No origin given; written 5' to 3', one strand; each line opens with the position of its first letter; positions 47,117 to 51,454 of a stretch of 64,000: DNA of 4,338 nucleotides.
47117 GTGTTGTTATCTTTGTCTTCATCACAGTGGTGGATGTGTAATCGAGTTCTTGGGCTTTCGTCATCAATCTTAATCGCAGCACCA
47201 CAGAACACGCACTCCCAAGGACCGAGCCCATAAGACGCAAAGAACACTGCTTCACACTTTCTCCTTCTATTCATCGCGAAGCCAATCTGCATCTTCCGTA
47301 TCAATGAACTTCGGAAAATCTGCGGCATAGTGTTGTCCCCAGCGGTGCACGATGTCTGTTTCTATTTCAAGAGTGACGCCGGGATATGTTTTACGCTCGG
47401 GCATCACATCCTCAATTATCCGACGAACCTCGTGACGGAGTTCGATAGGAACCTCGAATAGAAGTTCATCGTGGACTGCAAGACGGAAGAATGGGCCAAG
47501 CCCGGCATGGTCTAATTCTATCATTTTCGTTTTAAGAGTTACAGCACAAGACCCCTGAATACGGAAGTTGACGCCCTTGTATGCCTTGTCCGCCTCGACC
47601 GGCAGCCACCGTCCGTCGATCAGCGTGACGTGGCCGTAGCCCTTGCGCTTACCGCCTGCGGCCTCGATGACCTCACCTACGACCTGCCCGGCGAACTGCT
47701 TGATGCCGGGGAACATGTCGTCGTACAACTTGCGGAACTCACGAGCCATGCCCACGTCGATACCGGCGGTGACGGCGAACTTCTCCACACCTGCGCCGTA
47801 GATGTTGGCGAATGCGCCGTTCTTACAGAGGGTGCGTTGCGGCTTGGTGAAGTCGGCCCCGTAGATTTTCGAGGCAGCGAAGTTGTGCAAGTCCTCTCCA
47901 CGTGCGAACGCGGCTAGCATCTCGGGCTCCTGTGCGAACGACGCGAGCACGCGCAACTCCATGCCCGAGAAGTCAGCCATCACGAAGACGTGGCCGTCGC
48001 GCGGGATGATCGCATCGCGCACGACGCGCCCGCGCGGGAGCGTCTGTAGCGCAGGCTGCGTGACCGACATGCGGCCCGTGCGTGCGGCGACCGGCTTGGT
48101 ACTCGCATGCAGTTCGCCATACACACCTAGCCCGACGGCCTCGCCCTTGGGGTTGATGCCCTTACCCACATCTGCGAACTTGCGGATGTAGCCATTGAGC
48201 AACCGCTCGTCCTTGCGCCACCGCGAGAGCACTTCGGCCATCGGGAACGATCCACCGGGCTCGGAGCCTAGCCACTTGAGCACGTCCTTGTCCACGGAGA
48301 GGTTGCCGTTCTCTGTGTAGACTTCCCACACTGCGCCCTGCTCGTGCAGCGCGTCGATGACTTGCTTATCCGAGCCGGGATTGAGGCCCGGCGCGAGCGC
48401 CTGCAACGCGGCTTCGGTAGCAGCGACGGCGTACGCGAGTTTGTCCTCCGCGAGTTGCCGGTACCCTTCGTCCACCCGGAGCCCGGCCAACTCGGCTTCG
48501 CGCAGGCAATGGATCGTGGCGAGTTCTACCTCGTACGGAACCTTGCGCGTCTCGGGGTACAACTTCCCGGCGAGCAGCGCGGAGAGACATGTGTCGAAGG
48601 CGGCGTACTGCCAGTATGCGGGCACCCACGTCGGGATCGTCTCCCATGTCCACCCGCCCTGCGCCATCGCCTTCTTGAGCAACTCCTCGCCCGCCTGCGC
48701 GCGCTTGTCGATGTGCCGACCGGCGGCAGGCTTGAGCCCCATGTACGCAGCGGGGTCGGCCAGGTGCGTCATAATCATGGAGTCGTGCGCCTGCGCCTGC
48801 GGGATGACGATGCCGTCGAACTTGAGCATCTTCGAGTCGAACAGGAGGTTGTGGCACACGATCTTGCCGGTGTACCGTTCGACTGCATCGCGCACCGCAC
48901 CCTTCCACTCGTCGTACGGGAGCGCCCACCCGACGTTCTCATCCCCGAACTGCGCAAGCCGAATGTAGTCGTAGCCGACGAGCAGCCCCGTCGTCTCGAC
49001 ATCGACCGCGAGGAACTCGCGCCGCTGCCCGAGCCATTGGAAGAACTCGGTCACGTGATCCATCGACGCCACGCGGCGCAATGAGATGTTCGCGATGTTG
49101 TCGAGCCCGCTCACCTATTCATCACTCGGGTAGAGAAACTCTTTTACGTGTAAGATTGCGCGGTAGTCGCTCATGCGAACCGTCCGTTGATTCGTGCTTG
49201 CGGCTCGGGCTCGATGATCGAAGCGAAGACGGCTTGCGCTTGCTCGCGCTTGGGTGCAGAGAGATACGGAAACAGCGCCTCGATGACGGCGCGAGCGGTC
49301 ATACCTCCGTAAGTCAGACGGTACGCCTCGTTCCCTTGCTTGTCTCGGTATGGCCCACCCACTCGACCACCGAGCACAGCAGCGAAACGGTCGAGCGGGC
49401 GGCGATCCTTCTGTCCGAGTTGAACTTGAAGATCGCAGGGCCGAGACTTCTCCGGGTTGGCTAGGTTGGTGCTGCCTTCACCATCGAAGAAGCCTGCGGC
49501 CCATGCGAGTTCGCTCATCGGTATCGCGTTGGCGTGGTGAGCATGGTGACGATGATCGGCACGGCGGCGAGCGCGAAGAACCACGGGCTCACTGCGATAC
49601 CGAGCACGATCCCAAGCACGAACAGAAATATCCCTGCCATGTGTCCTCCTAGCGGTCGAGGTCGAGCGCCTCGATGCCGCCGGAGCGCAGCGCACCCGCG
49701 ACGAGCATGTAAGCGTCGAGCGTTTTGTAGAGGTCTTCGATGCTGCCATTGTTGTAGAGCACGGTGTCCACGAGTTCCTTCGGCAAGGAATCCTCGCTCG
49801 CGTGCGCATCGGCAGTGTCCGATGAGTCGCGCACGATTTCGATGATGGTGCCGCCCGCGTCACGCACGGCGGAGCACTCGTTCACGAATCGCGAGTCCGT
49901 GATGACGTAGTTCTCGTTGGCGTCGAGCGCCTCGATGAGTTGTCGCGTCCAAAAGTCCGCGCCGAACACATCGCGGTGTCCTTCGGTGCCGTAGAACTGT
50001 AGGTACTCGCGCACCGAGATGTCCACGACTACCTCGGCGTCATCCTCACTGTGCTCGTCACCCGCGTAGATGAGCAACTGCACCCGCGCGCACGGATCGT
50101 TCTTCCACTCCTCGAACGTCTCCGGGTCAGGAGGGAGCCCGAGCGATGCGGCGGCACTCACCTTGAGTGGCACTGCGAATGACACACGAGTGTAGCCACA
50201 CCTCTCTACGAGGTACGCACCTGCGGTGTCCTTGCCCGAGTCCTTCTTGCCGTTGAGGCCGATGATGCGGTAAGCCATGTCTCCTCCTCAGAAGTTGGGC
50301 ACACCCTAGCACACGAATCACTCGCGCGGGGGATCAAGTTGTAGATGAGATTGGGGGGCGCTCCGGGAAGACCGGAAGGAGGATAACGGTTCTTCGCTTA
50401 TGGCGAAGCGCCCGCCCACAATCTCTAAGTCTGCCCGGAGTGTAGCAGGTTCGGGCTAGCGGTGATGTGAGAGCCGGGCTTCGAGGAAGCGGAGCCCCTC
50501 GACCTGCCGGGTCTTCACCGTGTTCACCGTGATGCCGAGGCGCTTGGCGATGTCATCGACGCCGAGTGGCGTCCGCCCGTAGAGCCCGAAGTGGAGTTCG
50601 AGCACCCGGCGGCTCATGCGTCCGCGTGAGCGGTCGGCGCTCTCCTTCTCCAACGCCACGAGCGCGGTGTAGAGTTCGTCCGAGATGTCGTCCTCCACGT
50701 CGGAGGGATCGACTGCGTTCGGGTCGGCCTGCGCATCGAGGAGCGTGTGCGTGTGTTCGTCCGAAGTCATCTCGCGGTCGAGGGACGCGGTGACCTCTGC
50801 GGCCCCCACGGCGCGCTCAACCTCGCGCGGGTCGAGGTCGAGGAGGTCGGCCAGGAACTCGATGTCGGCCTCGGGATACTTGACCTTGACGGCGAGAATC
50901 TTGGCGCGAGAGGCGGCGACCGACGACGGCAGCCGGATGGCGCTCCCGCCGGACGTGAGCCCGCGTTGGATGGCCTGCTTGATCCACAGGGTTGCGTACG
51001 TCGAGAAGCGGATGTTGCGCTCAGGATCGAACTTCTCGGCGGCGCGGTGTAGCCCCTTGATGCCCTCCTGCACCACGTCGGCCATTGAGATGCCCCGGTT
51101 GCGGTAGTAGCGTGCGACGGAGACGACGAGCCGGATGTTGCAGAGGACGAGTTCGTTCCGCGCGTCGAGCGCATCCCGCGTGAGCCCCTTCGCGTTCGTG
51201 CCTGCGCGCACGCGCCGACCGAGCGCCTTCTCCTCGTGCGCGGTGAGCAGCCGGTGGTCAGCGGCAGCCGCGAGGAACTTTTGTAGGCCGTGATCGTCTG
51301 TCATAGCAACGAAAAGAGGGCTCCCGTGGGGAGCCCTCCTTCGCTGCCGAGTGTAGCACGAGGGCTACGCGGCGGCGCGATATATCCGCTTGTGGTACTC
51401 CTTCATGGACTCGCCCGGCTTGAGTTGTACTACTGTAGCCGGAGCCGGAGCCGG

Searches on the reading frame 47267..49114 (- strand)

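Call 43: search_protein_families(library=pfam, proteins=[window:47267-49114:-], max_evalue=0.01)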
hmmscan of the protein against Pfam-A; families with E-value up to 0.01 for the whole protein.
window:47267-49114:- (615 aa): 2 families
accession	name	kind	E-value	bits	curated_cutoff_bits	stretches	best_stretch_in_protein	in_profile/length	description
PF00476.26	DNA_pol_A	-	4.4e-56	190.9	34.3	1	223-593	8-380/381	DNA polymerase family A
PF01612.26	DNA_pol_A_exo1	-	9.5e-05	22.7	23.6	1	32-188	21-171/173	3'-5' exonuclease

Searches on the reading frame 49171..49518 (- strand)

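Call 43: search_protein_families(library=pfam, proteins=[window:49171-49518:-], max_evalue=0.01)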
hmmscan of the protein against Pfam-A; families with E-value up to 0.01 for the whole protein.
window:49171-49518:- (115 aa): 2 families
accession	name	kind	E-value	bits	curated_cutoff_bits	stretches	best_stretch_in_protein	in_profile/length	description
PF00961.24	LAGLIDADG_1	-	0.00051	21.3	23.1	1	8-83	2-83/102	LAGLIDADG endonuclease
PF14528.11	LAGLIDADG_3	-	0.001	19.7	22.5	1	4-70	4-69/82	LAGLIDADG-like domain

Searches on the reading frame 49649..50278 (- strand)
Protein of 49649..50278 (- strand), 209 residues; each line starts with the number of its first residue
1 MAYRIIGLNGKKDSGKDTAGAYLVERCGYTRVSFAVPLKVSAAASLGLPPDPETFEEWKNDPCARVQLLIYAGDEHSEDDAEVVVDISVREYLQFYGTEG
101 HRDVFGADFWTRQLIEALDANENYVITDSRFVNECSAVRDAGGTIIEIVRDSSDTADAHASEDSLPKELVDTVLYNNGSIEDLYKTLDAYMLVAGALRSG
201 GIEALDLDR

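Call 43: search_protein_families(library=pfam, proteins=[window:49649-50278:-], max_evalue=0.01)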
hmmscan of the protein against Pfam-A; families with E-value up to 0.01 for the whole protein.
window:49649-50278:- (209 aa): 1 family
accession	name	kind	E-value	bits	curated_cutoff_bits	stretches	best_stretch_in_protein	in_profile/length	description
PF21448.3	DNMK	-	3e-23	83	27.1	2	86-185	127-231/232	Deoxynucleotide monophosphate kinase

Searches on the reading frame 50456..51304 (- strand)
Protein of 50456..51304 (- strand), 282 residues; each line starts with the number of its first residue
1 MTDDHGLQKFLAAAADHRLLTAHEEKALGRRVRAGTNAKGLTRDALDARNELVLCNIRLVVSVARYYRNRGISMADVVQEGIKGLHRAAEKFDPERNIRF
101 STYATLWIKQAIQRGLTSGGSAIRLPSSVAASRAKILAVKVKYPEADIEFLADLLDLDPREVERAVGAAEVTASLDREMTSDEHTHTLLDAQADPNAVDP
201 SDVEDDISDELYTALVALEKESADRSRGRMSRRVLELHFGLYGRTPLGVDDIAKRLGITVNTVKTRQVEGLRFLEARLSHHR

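Call 43: search_protein_families(library=pfam, proteins=[window:50456-51304:-], max_evalue=0.01)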
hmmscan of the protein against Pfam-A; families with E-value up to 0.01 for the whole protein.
window:50456-51304:- (282 aa): 5 families
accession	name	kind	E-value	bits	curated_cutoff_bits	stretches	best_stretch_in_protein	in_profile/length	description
PF04542.20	Sigma70_r2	-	5.2e-18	65.1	24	1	52-117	1-66/71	Sigma-70 region 2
PF04539.22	Sigma70_r3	-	1.8e-05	25.2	25.3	1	145-202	20-76/78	Sigma-70 region 3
PF00140.25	Sigma70_r1_2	-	0.00023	21.5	22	1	10-35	6-31/34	Sigma-70 factor, region 1.2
PF04545.22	Sigma70_r4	-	0.00024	21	24.1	1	232-272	10-46/50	Sigma-70, region 4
PF08281.18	Sigma70_r4_2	-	0.001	19.1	25.7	1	249-266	29-46/54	Sigma-70, region 4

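Call 45: find_related_loci(query=window:50456-51304:-, collection=viral_contigs, flank=10000)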
Query window:50456-51304:- (282 aa) in viral_contigs; peptide patterns used: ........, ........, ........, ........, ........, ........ (x = any residue, [..] = any of these).
49 stretches matched a pattern; 2 encode a relative of the query (tblastn E <= 1e-3); 2 distinct loci.
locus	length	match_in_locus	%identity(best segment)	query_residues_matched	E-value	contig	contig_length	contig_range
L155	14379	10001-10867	52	3-274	3e-79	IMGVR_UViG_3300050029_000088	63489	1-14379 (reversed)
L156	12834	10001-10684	34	1-210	2e-27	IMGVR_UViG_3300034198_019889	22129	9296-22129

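Call 51: search_solved_structures(query=window:50456-51304:-, max_evalue=0.00001, show_alignments=1)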
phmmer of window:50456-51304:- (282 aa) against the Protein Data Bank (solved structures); distinct sequences matched with E-value up to 0.00001: 63 (the best 60 are shown).
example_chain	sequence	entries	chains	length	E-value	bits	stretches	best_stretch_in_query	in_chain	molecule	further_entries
7vf9_F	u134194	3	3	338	5e-34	121.4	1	48-276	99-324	RNA polymerase sigma factor RpoS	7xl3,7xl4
7f0r_F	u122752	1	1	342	5.1e-34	121.3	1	48-276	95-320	RNA polymerase sigma factor RpoS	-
6kj6_F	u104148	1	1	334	8e-34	120.7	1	16-276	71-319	RNA polymerase sigma factor RpoS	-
6omf_F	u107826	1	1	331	1e-33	120.4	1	16-276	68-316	RNA polymerase sigma factor RpoS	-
5ipl_F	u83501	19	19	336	1.2e-33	120.1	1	15-276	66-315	RNA polymerase sigma factor RpoS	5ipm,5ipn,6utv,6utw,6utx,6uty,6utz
6uu8_FFF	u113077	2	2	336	4.5e-33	118.2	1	15-276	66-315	RNA polymerase sigma factor RpoS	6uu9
7ye1_F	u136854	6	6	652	9e-26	94.3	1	39-274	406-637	RNA polymerase sigma factor RpoD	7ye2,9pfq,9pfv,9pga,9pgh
7ckq_F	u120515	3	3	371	3e-25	92.6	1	31-274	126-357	RNA polymerase sigma factor SigA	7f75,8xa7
8gzg_F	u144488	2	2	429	1.3e-24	90.6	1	48-273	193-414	RNA polymerase sigma factor SigA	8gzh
4xln_F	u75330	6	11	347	1.6e-24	90.2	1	41-274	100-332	RNA polymerase sigma factor SigA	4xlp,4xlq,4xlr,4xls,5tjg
1l9u_H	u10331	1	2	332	2.5e-24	89.6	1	41-274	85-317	SIGMA FACTOR SIGA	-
7pp4_f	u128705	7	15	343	3.2e-24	89.2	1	25-269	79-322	RNA polymerase sigma factor SigB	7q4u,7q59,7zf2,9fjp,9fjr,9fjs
5tw1_F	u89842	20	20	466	3.6e-24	89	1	35-271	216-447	RNA polymerase sigma factor SigA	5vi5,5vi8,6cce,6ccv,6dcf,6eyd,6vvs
8x6f_E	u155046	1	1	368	5.7e-24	88.4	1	17-274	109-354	RNA polymerase sigma factor SigA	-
8h3v_G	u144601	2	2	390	7.5e-24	88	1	48-273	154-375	RNA polymerase sigma factor SigA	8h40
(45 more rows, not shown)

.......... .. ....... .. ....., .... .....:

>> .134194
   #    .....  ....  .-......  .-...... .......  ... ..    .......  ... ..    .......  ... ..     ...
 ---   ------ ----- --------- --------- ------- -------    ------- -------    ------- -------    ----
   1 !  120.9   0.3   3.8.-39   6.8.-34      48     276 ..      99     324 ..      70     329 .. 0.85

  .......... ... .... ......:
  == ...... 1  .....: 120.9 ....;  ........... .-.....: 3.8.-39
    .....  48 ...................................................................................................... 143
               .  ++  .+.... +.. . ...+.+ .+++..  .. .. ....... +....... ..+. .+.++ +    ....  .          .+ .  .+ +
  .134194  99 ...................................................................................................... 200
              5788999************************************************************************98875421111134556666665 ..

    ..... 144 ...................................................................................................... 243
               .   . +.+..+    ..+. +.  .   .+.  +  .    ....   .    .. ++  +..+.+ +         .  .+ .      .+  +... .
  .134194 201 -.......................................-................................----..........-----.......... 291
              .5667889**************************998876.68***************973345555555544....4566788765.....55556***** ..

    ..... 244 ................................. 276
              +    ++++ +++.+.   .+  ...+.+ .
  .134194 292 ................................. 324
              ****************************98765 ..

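Call 52: search_protein_families(library=ncbifam, proteins=[window:50456-51304:-], max_evalue=0.001)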
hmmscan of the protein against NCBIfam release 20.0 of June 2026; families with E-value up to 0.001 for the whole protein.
window:50456-51304:- (282 aa): 46 families (the best 25 are shown)
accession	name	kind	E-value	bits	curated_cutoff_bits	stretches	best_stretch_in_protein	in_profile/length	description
NF004207.0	PRK05657.1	equivalog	6.4e-47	160.5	394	1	7-279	58-318/329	RNA polymerase sigma factor RpoS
TIGR02394.1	rpoS_proteo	equivalog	1.2e-46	159.5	378.7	1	6-279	14-275/285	RNA polymerase sigma factor RpoS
TIGR02997.1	Sig70-cyanoRpoD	subfamily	1.8e-41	142.4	384.5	1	39-273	66-296/298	RNA polymerase sigma factor, RpoD/SigA family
NF041931.2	MzaA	equivalog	1.5e-38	133.1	800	1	31-269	459-694/726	MZA anti-phage system associated sigma-70 family RNA polymerase sigma factor MzaA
TIGR02393.1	RpoD_Cterm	equivalog_domain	8.7e-35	120.4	354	1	48-272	1-222/238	RNA polymerase sigma factor RpoD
NF005920.0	PRK07921.1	subfamily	2.1e-32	112.4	464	1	26-269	71-307/328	RNA polymerase sigma factor SigB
NF005785.0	PRK07598.1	equivalog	3.3e-31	108.5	554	1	41-269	169-391/415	RNA polymerase sigma factor SigC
NF005642.0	PRK07405.1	subfamily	2e-30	106.1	524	1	44-272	79-303/318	RNA polymerase sigma factor SigD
NF004208.0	PRK05658.1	equivalog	1.1e-29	104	555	1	42-269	387-609/631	RNA polymerase sigma factor RpoD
NF005643.0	PRK07406.1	equivalog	5.5e-29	101.4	500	1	47-263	160-372/397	RNA polymerase sigma factor RpoD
NF006666.0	PRK09210.1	equivalog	2.2e-28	99.6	572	1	13-270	107-352/370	RNA polymerase sigma factor RpoD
NF004615.0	PRK05949.1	subfamily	7.8e-28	97.3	530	1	46-277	90-317/327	RNA polymerase sigma factor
NF004566.0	PRK05901.2-4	equivalog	9.4e-27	94.3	531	1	4-130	154-275/448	RNA polymerase sigma factor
TIGR02392.1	rpoH_proteo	equivalog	5.8e-26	91.7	323.1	1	6-269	2-257/270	RNA polymerase sigma factor RpoH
NF004561.0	PRK05901.1-3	equivalog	2.8e-25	89.4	582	1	37-269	289-516/537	RNA polymerase sigma factor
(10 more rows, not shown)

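Call 77: search_dna_similar(query=window:50456-51304:-, collection=phages, mode=protein, max_rows=15)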
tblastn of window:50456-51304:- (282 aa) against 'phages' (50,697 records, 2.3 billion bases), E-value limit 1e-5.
Records with a match: 216; places in all: 223; records where one place covers at least 80% of the query: 54.
Best place of each record, by identity: <60% 216.
By first word of the organism name: Vibrio 68; Bacteriophage 38; Bacillus 36; Synechococcus 18; Prevotella 15; Paenibacillus 7; Cyanophage 6; Salmonella 4; Klebsiella 4; Acinetobacter 4; and 12 more.
By host as written in the record: - 106; Prevotella sp. 15; Synechococcus sp. MW02 8; Bacillus cereus 8; Bacillus megaterium 6; Paenibacillus larvae NRRL 2605 5; Homo sapiens 3; Klebsiella pneumoniae ST147-VIM1 2; and 49 more.
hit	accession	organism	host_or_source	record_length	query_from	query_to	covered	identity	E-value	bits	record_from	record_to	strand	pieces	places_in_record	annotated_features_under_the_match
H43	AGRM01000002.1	Salmonella enterica subsp. houtenae str. ATCC BAA-1581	Homo sapiens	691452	8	274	95%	35.9%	2e-33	134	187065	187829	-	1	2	RNA polymerase sigma factor RpoS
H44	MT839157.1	Bacteriophage sp.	human fecal samples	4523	4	274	96%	34.1%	1e-28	120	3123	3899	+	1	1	record has no annotation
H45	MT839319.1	Bacteriophage sp.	human fecal samples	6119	4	277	97%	33.1%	1e-25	111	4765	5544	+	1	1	record has no annotation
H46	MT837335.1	Bacteriophage sp.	human fecal samples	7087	4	274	96%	33.5%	5e-28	118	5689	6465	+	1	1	record has no annotation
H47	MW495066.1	Microcystis phage MaAM05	Microcystis sp. SG03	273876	4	272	95%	30.2%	5e-26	112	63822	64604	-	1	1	rpoD: RNA polymerase sigma factor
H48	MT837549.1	Bacteriophage sp.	human fecal samples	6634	20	281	93%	31.0%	2e-24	108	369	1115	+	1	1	record has no annotation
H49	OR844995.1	Staphylococcus phage SA 1306 Kay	Staphylococcus aureus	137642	19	274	91%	31.2%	7e-23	103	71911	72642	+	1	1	record has no annotation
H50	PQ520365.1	Enterococcus phage IME_EF3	-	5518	10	274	94%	30.0%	3e-22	101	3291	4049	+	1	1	record has no annotation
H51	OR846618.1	Enterococcus phage Efs 1-1-1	Enterococcus faecalis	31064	10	274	94%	30.0%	4e-22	101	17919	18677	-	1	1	record has no annotation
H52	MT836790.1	Bacteriophage sp.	human fecal samples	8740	10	274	94%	30.0%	8e-23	103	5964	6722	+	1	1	record has no annotation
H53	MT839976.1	Bacteriophage sp.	human fecal samples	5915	10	274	94%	29.8%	6e-22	100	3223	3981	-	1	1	record has no annotation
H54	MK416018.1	Klebsiella phage ST147-VIM1phi7.1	Klebsiella pneumoniae ST147-VIM1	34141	6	274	95%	29.0%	2e-20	97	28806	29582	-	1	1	RNA polymerase sigma factor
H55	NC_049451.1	Klebsiella phage ST147-VIM1phi7.1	Klebsiella pneumoniae ST147-VIM1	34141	6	274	95%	29.0%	2e-20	97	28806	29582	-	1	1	RNA polymerase sigma factor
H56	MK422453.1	Klebsiella phage ST13-OXA48phi12.1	Klebsiella pneumoniae ST13-OXA48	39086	6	274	95%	29.0%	2e-20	97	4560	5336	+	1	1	RNA polymerase sigma factor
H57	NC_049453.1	Klebsiella phage ST13-OXA48phi12.1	Klebsiella pneumoniae ST13-OXA48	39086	6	274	95%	29.0%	2e-20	97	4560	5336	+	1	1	RNA polymerase sigma factor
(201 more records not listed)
